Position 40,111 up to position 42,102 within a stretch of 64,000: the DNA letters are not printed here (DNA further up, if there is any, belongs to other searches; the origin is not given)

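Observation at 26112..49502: ~23 kb convergent glycan-assembly island: candidate lipid-linked oligosaccharide pathway ending in a GT-C transferase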

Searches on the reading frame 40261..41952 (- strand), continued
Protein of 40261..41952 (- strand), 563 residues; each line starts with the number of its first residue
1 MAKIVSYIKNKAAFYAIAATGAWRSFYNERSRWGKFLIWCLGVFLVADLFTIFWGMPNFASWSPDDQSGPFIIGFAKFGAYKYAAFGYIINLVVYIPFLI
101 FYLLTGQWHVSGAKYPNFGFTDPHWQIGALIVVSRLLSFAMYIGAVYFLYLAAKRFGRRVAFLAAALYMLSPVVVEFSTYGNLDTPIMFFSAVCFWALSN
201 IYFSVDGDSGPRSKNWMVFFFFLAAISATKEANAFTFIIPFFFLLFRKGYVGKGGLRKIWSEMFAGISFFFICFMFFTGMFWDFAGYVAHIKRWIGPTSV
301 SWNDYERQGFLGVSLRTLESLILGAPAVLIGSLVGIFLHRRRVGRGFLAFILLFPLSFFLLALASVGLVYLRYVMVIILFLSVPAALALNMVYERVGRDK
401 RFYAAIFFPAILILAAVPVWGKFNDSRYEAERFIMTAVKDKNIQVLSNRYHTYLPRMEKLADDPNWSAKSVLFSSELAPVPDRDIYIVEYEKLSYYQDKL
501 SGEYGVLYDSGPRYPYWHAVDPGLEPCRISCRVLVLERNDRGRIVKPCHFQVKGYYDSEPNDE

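Call 36: fold_search(model_id=the predicted structure, library=pdb)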
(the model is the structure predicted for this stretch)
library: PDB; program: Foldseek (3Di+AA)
matches with E <= 10: 301; with E <= 0.001: 16
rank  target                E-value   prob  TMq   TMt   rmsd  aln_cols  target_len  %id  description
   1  9s6t_A                8.5e-08  1.00  0.55  0.62   6.8       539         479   12  Ternary cryo-EM structure of chicken ALG12 with Dol25-PP-GlcNAc2Man7, Dol25-P-Man, and Fab (released 2026-03-18)
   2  9s6s_A                2.4e-06  1.00  0.44  0.45  10.0       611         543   11  Ternary cryo-EM structure of human ALG9 with Dol25-PP-GlcNAc2Man6, Dol25-P-Man and Fab (released 2026-03-18)
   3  5f15                  4.1e-06  1.00  0.44  0.46  11.5       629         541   12  Crystal Structure of ArnT from Cupriavidus metallidurans bound to Undecaprenyl phosphate (released 2016-02-17)
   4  5ezm                  6.1e-06  1.00  0.48  0.50   9.6       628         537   12  Crystal Structure of ArnT from Cupriavidus metallidurans in the apo state (released 2016-02-17)
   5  9s6u_A                6.1e-06  1.00  0.46  0.47   9.4       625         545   12  Ternary cryo-EM structure of human ALG9 with Dol25-PP-GlcNAc2Man8, Dol25-P-Man and Fab (released 2026-03-18)
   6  6ezn_F                2.7e-05  1.00  0.40  0.35  14.3       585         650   11  Cryo-EM structure of the yeast oligosaccharyltransferase (OST) complex (released 2018-01-17)
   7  7oci_F                3.2e-05  1.00  0.42  0.38  14.1       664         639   11  Cryo-EM structure of yeast Ost6p containing oligosaccharyltransferase complex (released 2022-02-16)
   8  5gmy_A                4.6e-05  1.00  0.40  0.29  14.1       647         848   13  Crystal structure of the Archaeoglobus fulgidus oligosaccharyltransferase (O29867_ARCFU) tethered with an acceptor pep (released 2017-02-01)
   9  8b6l_I                6.4e-05  1.00  0.39  0.33  12.3       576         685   11  Subtomogram average of the human Sec61-TRAP-OSTA-translocon (released 2022-12-07)
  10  9i5k_A                8.6e-05  1.00  0.49  0.54   6.6       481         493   14  Structure of the Chaetomium thermophilum Pmt4 homodimer (C2 symmetry) (released 2025-12-24)
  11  6s7o_A                1.1e-04  1.00  0.46  0.40   9.3       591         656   12  Cryo-EM structure of human oligosaccharyltransferase complex OST-A (released 2019-12-18)
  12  7e9s_A                1.9e-04  1.00  0.39  0.28  14.2       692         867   12  Archaeal oligosaccharyltransferase AglB from Archaeoglobus fulgidus in complex with an inhibitory peptide and a dolich (released 2021-09-08)
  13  8age_A                4.1e-04  1.00  0.39  0.35  13.3       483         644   12  Structure of yeast oligosaccharylransferase complex with acceptor peptide bound (released 2022-12-07)
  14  8agc_A                5.7e-04  1.00  0.41  0.34  11.1       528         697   11  Structure of yeast oligosaccharylransferase complex with lipid-linked oligosaccharide and non-acceptor peptide bound (released 2022-12-07)
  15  6s7t_A                7.0e-04  1.00  0.45  0.37   9.5       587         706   11  Cryo-EM structure of human oligosaccharyltransferase complex OST-B (released 2019-12-18)
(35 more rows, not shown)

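Call 44: search_protein_families(library=pfam, alignment_id=A3, max_evalue=0.00001)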
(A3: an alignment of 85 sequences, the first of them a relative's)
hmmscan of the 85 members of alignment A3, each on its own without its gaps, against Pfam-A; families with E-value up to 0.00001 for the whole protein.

A. member 1, L009:6067-7677:- (536 aa): 4 families
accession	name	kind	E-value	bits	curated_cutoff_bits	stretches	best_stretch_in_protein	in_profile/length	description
PF00009.33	GTP_EFTU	-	9.2e-54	182.3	26.5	1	11-274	4-187/188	Elongation factor Tu GTP binding domain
PF16658.11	RF3_C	-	4.4e-37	127.3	40.1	1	384-511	1-131/132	Class II release factor RF3, C-terminal domain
PF22042.2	EF-G_D2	-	3.3e-24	85.3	27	1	292-378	1-83/84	Elongation factor G domain 2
PF01926.29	MMR_HSR1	-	1.6e-08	35.1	21.9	1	13-140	2-113/113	50S ribosome-binding GTPase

B. families by the number of members that match (of 85 scanned): 51 families (the first 25 are shown)
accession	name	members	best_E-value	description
PF00534.26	Glycos_transf_1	9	1.1e-35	Glycosyl transferases group 1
PF13692.12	Glyco_trans_1_4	9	2.4e-33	Glycosyl transferases group 1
PF13439.12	Glyco_transf_4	8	3.4e-29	Glycosyltransferase Family 4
PF13579.12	Glyco_trans_4_4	8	4.9e-16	Glycosyl transferase 4-like domain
PF20706.3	GT4-conflict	8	1.6e-11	Family 4 Glycosyltransferase in conflict systems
PF00106.31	adh_short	6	6.1e-43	short chain dehydrogenase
PF13561.12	adh_short_C2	6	1.1e-24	Enoyl-(Acyl carrier protein) reductase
PF00155.27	Aminotran_1_2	5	3.7e-49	Aminotransferase class I and II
PF03901.23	Glyco_transf_22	3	1.4e-27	Alg9-like mannosyltransferase family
PF13524.12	Glyco_trans_1_2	3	1.4e-09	Glycosyl transferase-like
PF08659.16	KR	3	1.2e-08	KR domain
PF03023.19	MurJ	2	1.5e-29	Lipid II flippase MurJ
PF13435.11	Cytochrome_C554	2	2.6e-13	Cytochrome c554 and c-prime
PF23441.1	SDR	2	5.9e-07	SDR-like rossmann domain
PF00733.27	Asn_synthase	1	1.6e-94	Asparagine synthase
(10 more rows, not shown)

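Call 57: find_homologous_proteins(query=A2, max_evalue=1e-20)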
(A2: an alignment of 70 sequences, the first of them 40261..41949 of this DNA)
Query A2 (70 sequences) (562 aa, profile of the alignment): 11 proteins with E <= 1e-20 among 8000 candidates.
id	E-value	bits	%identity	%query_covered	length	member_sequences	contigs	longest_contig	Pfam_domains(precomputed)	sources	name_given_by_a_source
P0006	4.5e-145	502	24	72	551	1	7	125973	PF13231.13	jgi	jgi:hypothetical protein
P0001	1.7e-135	471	99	100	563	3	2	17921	PF13231.13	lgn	-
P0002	2.4e-132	460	75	100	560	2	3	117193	PF13231.13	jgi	jgi:4-amino-4-deoxy-L-arabinose transferase-like glycosyltransferase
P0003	8.4e-131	455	64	100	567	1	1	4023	-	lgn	-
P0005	1.9e-129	451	45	96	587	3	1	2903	PF13231.13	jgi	-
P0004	6.5e-128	446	45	97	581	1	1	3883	PF13231.13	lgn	-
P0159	1.4e-116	408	25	74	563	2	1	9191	PF02366.25,PF13231.13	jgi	jgi:hypothetical protein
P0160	4.6e-39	153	25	12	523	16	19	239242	-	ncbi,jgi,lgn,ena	-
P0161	3.0e-32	130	27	23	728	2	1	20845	PF02366.25,PF13231.13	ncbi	-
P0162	6.8e-24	102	25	13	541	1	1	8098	PF13231.13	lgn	-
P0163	1.1e-21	95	26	20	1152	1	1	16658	PF10060.16,PF02366.25,PF13231.13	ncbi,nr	ncbi:DUF2298 domain-containing protein, partial [Dehalococcoidia bacterium]|nr:DUF2298 domain-contai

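Call 58: find_encoding_contigs(protein=P0159, flank=8000, max_places=2)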
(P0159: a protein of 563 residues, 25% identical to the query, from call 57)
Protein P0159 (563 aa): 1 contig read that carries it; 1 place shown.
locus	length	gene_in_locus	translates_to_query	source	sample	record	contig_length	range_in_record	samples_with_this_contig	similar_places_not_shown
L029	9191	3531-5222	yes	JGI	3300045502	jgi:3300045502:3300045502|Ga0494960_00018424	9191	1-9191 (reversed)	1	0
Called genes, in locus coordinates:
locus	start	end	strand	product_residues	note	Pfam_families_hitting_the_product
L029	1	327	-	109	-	?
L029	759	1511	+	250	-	-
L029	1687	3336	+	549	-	-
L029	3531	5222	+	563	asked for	PF02366:PMT (weak), PF13231:PMT_2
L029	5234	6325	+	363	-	PF00535:Glycos_transf_2, PF10111:Glyco_tranf_2_2, PF13641:Glyco_tranf_2_3, PF13632:Glyco_trans_2_3 (weak)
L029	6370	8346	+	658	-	PF00884:Sulfatase, PF01663:Phosphodiest, PF16347:SGSH_C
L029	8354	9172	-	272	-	-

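Call 59: find_encoding_contigs(protein=P0160, flank=8000, max_places=2)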
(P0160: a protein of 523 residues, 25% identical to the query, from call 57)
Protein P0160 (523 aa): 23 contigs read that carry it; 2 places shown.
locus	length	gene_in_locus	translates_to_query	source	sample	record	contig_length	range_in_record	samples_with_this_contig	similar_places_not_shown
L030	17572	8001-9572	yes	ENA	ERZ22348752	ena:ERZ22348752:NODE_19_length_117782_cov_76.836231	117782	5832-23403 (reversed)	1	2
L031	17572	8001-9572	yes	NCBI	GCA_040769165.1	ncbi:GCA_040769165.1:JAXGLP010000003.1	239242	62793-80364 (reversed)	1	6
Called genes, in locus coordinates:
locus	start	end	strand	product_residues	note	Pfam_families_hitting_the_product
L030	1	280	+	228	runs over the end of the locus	PF00733:Asn_synthase (weak), PF02568:ThiI (weak), PF06508:QueC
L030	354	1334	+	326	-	PF01073:3Beta_HSD, PF01370:Epimerase, PF02719:Polysacc_synt_2, PF04321:RmlD_sub_bind, PF05368:NmrA (weak), PF13460:NAD_binding_10, PF16363:GDP_Man_Dehyd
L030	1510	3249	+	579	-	PF07973:tRNA_SAD, PF00587:tRNA-synt_2b, PF03129:HGTP_anticodon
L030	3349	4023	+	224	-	PF05198:IF3_N, PF00707:IF3_C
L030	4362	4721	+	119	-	PF00453:Ribosomal_L20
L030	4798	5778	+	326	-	PF02912:Phe_tRNA-synt_N, PF01409:tRNA-synt_2d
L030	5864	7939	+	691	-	PF03483:B3_4, PF03484:B5, PF17759:tRNA_synthFbeta, PF03147:FDX-ACB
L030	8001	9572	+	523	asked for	-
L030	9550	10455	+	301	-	PF02899:Phage_int_SAM_1, PF00589:Phage_integrase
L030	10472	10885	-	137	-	-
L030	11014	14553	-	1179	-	PF17757:UvrB_inter, PF02559:CarD_TRCF_RID, PF00270:DEAD, PF04851:ResIII (weak), PF00271:Helicase_C, PF03461:TRCF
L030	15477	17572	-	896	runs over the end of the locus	PF20957:GxGYxYP_N_2nd, PF14323:GxGYxYP_C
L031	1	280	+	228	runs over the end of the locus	PF00733:Asn_synthase (weak), PF02568:ThiI (weak), PF06508:QueC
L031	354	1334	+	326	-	PF01073:3Beta_HSD, PF01370:Epimerase, PF02719:Polysacc_synt_2, PF04321:RmlD_sub_bind, PF05368:NmrA (weak), PF13460:NAD_binding_10, PF16363:GDP_Man_Dehyd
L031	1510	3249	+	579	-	PF07973:tRNA_SAD, PF00587:tRNA-synt_2b, PF03129:HGTP_anticodon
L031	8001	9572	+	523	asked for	-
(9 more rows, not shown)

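Call 74: search_protein_families(library=ncbifam, proteins=[L001:15973-16761:+, L001:16879-17514:+], max_evalue=1e-10)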
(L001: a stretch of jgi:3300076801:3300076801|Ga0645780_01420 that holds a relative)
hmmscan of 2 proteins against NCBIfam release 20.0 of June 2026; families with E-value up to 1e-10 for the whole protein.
L001:15973-16761:+ (262 aa): 1 family
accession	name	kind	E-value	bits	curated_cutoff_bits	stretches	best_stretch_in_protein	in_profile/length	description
NF045667.1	MTase_DVU1556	equivalog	2.7e-13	49.9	155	1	53-206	20-164/213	DVU_1556 family methyltransferase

L001:16879-17514:+ (211 aa): 0 families

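Call 79: search_protein_families(library=pfam, proteins=[L004:4115-5563:+, L004:11653-13113:+, L029:1687-3336:+, L007:15794-16627:+, L007:16822-17451:+, L007:14983-15756:+, L001:16879-17514:+], max_evalue=0.1)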
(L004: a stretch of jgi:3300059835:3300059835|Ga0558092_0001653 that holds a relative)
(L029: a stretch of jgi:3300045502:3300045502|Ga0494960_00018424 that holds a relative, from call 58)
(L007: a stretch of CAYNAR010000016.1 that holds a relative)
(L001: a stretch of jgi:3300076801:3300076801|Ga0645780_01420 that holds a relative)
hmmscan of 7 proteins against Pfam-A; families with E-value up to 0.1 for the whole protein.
L004:4115-5563:+ (482 aa): 1 family
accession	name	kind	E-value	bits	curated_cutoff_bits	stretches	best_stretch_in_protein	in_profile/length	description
PF11981.13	DUF3482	-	0.047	13.5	29.2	1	245-309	128-190/293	Domain of unknown function (DUF3482)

L004:11653-13113:+ (486 aa): 0 families

L029:1687-3336:+ (549 aa): 1 family
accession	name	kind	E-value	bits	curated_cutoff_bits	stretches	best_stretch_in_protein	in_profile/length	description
PF07676.18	PD40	-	2.6e-05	24.5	20.9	1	456-483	3-29/38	WD40-like Beta Propeller Repeat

L007:15794-16627:+ (277 aa): 7 families
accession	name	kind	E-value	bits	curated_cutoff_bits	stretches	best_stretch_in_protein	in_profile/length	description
PF08241.18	Methyltransf_11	-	7.9e-10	39.7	21.2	1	52-142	1-94/95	Methyltransferase domain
PF13649.12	Methyltransf_25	-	9.3e-06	26.7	27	1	51-139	1-97/97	Methyltransferase domain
PF13847.12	Methyltransf_31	-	9.8e-06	25.8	27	1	89-147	57-113/145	Methyltransferase domain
PF08242.18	Methyltransf_12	-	1.9e-05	25.7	30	1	52-141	1-98/98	Methyltransferase domain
PF05148.21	Methyltransf_8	-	0.00024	21.5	27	1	37-142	62-155/219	Hypothetical methyltransferase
PF13489.12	Methyltransf_23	-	0.0025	18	27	1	36-116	10-93/164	Methyltransferase domain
PF03141.22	Methyltransf_29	-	0.029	13.4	23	1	45-147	114-222/506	Putative S-adenosyl-L-methionine-dependent methyltransferase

L007:16822-17451:+ (209 aa): 6 families
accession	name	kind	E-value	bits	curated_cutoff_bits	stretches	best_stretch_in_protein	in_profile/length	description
PF13489.12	Methyltransf_23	-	9e-13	48.7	27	1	16-155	13-152/164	Methyltransferase domain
PF08241.18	Methyltransf_11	-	3.4e-10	40.9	21.2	1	30-107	1-90/95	Methyltransferase domain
PF13649.12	Methyltransf_25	-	3.6e-07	31.2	27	1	29-104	1-93/97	Methyltransferase domain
PF08242.18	Methyltransf_12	-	8.4e-07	30.1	30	1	30-103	1-91/98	Methyltransferase domain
PF07021.18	MetW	-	1.8e-06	28.2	21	1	24-127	12-124/193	Methionine biosynthesis protein MetW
PF13847.12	Methyltransf_31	-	1.1e-05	25.6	27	1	69-111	65-108/145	Methyltransferase domain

L007:14983-15756:+ (257 aa): 13 families
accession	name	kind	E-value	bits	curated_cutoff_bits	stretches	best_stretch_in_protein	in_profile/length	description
PF08241.18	Methyltransf_11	-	4.4e-19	69.3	21.2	1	60-152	1-95/95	Methyltransferase domain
PF13649.12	Methyltransf_25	-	1.3e-15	58.3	27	1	59-148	1-97/97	Methyltransferase domain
PF13847.12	Methyltransf_31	-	1.3e-09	38.3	27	1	57-153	5-110/145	Methyltransferase domain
PF08242.18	Methyltransf_12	-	5.9e-08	33.8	30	1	60-150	1-98/98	Methyltransferase domain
PF13489.12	Methyltransf_23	-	5e-07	30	27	1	51-155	15-119/164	Methyltransferase domain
PF05724.17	TPMT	-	5.9e-05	23.3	26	1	20-95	2-77/218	Thiopurine S-methyltransferase (TPMT)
PF02353.26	CMAS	-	0.00026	20.9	27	1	47-152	54-164/273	Mycolic acid cyclopropane synthetase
PF03848.20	TehB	-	0.00069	19.5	20.4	1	52-153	28-133/193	Tellurite resistance protein TehB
PF01209.24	Ubie_methyltran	-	0.0029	17.4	20.1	1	58-153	50-152/233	ubiE/COQ5 methyltransferase family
PF07757.19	AdoMet_MTase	-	0.0067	17.1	27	1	61-87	67-93/115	Predicted AdoMet-dependent methyltransferase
PF07021.18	MetW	-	0.011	15.8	21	1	50-107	8-64/193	Methionine biosynthesis protein MetW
PF23249.1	KH_PARP14_3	-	0.028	14.7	28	0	91-108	18-35/61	PARP14, third type I KH domain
PF05148.21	Methyltransf_8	-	0.067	13.5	27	1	89-162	95-165/219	Hypothetical methyltransferase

L001:16879-17514:+ (211 aa): 6 families
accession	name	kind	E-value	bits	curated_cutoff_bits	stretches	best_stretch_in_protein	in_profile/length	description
PF13489.12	Methyltransf_23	-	7.4e-13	49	27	1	20-158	14-152/164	Methyltransferase domain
PF08241.18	Methyltransf_11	-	3.8e-09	37.5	21.2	1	33-106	1-86/95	Methyltransferase domain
PF13649.12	Methyltransf_25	-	3.7e-07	31.2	27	1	32-106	1-92/97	Methyltransferase domain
PF08242.18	Methyltransf_12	-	2e-05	25.7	30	1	33-105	1-90/98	Methyltransferase domain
PF13847.12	Methyltransf_31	-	3.8e-05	23.9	27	1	70-113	62-107/145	Methyltransferase domain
PF07021.18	MetW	-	9.9e-05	22.5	21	1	64-128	60-122/193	Methionine biosynthesis protein MetW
